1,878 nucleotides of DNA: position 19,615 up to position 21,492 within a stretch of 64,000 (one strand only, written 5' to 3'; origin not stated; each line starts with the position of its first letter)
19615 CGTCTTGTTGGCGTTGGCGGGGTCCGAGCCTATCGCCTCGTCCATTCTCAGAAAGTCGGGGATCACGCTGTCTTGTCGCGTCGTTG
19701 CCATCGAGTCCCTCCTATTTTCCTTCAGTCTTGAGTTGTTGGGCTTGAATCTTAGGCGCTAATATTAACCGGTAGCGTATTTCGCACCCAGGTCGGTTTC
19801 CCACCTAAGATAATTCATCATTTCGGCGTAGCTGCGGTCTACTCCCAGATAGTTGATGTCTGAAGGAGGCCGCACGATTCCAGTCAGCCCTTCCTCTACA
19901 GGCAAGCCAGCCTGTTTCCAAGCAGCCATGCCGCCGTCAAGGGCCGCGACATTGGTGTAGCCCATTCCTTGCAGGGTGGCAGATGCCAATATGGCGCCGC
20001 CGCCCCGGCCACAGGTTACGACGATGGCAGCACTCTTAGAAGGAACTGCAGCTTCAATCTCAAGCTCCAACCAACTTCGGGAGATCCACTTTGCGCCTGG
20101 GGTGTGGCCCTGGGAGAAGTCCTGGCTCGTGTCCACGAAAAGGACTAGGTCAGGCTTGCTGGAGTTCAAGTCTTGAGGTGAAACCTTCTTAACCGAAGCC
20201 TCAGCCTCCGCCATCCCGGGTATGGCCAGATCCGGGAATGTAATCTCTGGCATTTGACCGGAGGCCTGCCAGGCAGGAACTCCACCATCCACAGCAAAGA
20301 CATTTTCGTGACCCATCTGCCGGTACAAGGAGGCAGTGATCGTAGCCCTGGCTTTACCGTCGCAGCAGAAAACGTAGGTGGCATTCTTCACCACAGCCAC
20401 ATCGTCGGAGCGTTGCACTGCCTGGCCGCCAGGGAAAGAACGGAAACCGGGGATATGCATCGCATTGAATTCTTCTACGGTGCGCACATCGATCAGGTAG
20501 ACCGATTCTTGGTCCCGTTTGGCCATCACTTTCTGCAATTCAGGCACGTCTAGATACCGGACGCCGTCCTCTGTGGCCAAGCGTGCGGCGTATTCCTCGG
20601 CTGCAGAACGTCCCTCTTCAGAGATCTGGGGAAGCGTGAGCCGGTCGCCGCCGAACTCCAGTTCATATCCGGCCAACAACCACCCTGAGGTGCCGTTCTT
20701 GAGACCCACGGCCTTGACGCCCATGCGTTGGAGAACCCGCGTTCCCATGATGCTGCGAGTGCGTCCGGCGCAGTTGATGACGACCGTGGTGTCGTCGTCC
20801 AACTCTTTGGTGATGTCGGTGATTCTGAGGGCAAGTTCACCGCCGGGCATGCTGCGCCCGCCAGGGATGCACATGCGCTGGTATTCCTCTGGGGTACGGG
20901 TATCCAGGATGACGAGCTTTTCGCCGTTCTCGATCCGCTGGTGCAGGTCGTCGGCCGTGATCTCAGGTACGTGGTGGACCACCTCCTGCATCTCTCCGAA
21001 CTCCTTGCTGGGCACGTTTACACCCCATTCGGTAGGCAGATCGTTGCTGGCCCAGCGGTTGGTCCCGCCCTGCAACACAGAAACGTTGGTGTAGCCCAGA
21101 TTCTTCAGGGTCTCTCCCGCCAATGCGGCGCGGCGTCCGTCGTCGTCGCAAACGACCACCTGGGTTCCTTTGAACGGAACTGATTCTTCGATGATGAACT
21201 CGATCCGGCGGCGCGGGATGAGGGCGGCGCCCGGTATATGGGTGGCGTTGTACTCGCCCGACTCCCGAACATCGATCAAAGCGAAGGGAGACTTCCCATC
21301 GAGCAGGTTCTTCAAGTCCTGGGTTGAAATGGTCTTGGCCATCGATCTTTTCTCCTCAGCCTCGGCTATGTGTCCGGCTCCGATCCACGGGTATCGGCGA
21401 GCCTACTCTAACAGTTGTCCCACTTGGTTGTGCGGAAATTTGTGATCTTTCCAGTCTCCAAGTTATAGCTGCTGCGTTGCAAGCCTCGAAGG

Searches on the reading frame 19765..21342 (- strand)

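Call 40: search_protein_families(library=ncbifam, proteins=[window:19765-21342:-], max_evalue=0.00001)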
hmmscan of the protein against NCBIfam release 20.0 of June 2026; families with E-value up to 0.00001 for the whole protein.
window:19765-21342:- (525 aa): 17 families
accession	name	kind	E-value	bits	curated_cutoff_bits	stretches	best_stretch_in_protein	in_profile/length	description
NF006444.0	PRK08762.1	equivalog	1.5e-64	218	449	4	378-484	8-116/387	molybdopterin-synthase adenylyltransferase MoeB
NF005902.0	PRK07878.1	equivalog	2e-38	132.3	647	3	3-99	287-383/392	adenylyltransferase/sulfurtransferase MoeZ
NF045521.1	rhoda_near_glyco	subfamily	4.1e-34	117.4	145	2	381-483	14-116/144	rhodanese homology domain-containing protein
NF005646.0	PRK07411.1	equivalog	5.6e-30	104.7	633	2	119-221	275-379/390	molybdopterin-synthase adenylyltransferase MoeB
NF041203.1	rhodanese_LYCAU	equivalog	8e-29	99.9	115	1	3-105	21-124/126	rhodanese-related (seleno)protein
NF007627.0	PRK10287.1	equivalog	1.3e-28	99.2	102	1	22-95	23-95/104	thiosulfate sulfurtransferase PspE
NF001195.0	PRK00162.1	equivalog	1e-24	86.9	102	1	270-361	10-99/108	thiosulfate sulfurtransferase GlpE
TIGR02981.1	phageshock_pspE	exception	1.3e-24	86.4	126.3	1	22-93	21-91/101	thiosulfate sulfurtransferase PspE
NF045694.1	seleno_TsoB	exception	7.5e-16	57.3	805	1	245-364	27-155/572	rhodanese/DsbD fusion-like selenoprotein TsoB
NF008750.0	PRK11784.1-2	equivalog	9.3e-13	48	241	0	275-304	10-39/346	tRNA 2-selenouridine(34) synthase MnmH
NF001133.1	PRK00142.1-1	equivalog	3.9e-10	39.7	170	0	262-358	106-203/229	oxygen-dependent tRNA uridine(34) hydroxylase TrhO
TIGR03167.1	tRNA_sel_U_synt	equivalog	4.1e-10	39.6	219.75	0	429-477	64-114/311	tRNA 2-selenouridine(34) synthase MnmH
NF008752.0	PRK11784.1-4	equivalog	2.2e-09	36.6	266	0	12-43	10-42/357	tRNA 2-selenouridine(34) synthase MnmH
NF033833.0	rhodan_ChrE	equivalog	3.3e-09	36.7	120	0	1-104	1-104/108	rhodanese family chromate resistance protein ChrE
TIGR04568.1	arch_SelU_Nterm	equivalog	1.9e-08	34.4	200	0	128-164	91-125/215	selenouridine synthase SelU-like subunit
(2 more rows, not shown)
